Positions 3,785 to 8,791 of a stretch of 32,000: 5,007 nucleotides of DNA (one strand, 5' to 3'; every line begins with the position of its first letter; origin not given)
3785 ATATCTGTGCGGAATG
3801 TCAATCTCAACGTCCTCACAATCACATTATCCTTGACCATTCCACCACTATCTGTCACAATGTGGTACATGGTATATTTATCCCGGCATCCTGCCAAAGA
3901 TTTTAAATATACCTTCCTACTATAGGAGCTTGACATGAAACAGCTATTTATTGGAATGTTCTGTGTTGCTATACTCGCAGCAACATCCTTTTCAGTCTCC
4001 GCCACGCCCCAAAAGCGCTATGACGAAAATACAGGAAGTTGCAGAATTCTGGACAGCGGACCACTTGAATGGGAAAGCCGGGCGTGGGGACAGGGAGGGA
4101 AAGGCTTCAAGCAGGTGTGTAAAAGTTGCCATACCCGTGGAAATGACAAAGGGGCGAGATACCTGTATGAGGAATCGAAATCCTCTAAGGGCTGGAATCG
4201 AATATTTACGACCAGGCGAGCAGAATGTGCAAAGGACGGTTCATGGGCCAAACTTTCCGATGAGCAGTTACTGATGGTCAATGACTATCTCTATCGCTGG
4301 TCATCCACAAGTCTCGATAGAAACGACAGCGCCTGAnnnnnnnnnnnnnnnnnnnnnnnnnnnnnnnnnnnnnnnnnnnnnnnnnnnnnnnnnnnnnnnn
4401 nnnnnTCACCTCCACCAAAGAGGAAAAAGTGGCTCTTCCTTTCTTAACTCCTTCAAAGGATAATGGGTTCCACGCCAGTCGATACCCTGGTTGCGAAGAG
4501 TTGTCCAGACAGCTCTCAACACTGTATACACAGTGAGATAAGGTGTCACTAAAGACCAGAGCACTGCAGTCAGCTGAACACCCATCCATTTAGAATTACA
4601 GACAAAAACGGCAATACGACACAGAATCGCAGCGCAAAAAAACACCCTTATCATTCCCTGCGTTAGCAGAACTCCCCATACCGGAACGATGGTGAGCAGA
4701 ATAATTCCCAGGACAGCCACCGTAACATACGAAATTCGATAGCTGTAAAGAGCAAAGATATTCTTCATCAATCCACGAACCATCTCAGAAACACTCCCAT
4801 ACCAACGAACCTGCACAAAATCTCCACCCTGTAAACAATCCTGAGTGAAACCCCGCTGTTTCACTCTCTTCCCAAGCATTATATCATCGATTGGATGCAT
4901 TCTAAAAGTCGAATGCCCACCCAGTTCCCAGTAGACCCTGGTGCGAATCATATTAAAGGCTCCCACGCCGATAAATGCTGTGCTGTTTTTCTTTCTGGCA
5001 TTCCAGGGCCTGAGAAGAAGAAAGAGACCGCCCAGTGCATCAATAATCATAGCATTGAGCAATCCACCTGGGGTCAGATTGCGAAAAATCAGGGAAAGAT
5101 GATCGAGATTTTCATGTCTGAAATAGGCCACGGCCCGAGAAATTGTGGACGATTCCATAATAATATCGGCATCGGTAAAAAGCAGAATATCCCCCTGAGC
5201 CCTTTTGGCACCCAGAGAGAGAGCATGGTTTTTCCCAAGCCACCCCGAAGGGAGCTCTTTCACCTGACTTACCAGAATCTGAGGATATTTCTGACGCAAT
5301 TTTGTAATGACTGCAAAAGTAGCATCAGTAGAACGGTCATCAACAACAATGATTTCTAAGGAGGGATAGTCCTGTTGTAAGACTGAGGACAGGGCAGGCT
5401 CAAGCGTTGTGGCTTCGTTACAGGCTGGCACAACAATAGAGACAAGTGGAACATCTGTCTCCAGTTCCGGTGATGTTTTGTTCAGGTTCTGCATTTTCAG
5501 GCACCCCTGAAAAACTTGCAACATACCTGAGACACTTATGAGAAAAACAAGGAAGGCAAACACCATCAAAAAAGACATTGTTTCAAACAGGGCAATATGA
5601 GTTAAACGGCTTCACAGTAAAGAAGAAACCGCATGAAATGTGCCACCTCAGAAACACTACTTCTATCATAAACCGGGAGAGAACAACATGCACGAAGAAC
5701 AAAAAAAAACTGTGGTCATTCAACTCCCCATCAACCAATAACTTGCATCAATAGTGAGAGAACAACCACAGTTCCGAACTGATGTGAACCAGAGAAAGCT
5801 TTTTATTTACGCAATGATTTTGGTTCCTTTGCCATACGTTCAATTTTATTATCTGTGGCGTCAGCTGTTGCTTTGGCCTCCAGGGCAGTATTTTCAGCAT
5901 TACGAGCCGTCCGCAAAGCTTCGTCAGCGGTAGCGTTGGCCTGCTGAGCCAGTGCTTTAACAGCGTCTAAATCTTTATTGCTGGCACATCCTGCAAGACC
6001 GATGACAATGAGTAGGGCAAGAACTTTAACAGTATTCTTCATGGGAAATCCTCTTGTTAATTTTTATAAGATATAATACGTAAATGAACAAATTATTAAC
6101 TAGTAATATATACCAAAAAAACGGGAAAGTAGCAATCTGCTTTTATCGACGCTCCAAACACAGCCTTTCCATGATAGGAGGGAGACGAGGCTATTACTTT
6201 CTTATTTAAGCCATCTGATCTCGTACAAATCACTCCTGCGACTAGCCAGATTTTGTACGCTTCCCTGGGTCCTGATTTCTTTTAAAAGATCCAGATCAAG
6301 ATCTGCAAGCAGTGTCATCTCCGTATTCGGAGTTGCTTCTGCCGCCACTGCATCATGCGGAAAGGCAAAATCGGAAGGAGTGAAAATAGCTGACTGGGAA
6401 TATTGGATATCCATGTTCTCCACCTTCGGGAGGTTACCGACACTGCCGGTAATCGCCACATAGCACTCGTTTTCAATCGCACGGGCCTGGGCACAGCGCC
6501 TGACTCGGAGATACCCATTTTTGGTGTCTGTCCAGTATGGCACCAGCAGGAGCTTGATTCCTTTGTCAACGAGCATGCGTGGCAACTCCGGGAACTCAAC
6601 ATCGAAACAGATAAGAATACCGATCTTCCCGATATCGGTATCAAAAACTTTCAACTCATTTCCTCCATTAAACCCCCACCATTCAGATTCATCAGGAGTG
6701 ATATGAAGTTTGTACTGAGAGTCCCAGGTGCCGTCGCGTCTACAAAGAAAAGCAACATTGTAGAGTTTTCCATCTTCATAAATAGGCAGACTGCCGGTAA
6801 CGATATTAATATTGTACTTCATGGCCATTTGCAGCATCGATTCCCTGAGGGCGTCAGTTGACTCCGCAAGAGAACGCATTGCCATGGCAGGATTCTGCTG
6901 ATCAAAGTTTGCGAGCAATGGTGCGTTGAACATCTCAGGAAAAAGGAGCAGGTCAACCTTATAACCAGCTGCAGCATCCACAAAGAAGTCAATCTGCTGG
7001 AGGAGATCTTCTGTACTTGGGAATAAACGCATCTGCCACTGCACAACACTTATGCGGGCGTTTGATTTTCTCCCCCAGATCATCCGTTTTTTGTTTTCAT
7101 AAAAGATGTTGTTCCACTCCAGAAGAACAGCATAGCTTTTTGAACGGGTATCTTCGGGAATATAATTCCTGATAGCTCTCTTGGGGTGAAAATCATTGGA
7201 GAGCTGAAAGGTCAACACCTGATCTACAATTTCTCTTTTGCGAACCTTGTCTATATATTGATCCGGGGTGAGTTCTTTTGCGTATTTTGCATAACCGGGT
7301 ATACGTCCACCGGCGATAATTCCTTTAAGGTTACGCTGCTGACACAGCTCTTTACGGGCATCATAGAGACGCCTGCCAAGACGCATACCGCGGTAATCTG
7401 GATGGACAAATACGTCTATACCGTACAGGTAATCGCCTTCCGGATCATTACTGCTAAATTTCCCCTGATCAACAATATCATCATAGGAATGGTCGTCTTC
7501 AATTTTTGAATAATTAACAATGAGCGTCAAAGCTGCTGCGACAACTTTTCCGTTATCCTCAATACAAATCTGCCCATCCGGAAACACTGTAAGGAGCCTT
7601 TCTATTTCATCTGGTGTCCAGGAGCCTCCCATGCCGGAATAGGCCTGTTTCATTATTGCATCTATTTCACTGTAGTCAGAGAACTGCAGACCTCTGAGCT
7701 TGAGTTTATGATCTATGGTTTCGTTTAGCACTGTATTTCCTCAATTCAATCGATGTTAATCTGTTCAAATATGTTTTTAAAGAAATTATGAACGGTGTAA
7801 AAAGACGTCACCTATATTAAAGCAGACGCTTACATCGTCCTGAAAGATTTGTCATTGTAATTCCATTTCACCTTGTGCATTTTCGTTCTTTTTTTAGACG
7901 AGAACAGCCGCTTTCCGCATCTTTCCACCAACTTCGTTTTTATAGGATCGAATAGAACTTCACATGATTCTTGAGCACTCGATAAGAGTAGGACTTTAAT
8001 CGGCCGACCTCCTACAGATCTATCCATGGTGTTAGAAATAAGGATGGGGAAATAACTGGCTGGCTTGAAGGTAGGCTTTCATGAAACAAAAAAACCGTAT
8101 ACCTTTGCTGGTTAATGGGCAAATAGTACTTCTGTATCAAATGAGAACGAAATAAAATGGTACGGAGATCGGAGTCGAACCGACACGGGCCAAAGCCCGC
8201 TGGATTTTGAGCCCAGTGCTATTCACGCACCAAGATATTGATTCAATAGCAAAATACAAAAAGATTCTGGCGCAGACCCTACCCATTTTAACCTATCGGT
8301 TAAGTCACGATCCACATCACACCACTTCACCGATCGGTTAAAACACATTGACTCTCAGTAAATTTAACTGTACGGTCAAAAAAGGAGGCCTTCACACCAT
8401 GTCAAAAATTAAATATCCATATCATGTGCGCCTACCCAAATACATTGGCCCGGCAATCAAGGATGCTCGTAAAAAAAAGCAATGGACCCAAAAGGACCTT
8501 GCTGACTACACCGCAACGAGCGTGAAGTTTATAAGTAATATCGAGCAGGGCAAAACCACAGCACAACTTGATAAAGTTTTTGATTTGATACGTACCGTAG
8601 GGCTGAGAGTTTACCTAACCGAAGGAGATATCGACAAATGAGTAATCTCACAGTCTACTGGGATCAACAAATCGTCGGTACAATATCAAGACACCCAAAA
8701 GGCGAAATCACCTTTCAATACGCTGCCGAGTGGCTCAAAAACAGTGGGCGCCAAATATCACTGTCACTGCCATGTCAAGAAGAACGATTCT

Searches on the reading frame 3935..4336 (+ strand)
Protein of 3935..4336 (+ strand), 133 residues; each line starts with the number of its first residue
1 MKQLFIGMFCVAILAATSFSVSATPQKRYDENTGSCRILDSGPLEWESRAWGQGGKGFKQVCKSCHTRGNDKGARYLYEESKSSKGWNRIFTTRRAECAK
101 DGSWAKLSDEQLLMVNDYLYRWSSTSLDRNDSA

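Call 56: search_protein_families(library=pfam, proteins=[window:3935-4336:+], max_evalue=0.01)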
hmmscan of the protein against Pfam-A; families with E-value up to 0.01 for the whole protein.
window:3935-4336:+ (133 aa): 1 family
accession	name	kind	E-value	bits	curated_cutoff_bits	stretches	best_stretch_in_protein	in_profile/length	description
PF13442.11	Cytochrome_CBB3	-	0.0023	18.7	27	1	51-119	3-68/68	Cytochrome C oxidase, cbb3-type, subunit III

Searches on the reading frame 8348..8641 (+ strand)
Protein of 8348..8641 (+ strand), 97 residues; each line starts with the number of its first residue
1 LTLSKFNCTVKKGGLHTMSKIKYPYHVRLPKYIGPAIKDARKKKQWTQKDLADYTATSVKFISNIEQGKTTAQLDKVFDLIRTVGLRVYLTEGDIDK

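Call 4: search_protein_families(library=pfam, proteins=[window:8348-8641:+], max_evalue=0.01)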
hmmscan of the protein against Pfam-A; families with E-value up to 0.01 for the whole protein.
window:8348-8641:+ (97 aa): 5 families
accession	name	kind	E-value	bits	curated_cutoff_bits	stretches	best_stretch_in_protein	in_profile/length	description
PF01381.28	HTH_3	-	2e-08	34.6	23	1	37-85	1-49/55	Helix-turn-helix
PF12844.13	HTH_19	-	3e-07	30.7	30.2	1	36-86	3-53/64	Helix-turn-helix domain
PF13560.12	HTH_31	-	0.0013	19.5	27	1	36-86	5-56/64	Helix-turn-helix domain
PF13744.12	HTH_37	-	0.0027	17.9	27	1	35-88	21-75/80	Helix-turn-helix domain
PF13413.12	HTH_25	-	0.0077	16.5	24.6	1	38-70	3-35/62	Helix-turn-helix domain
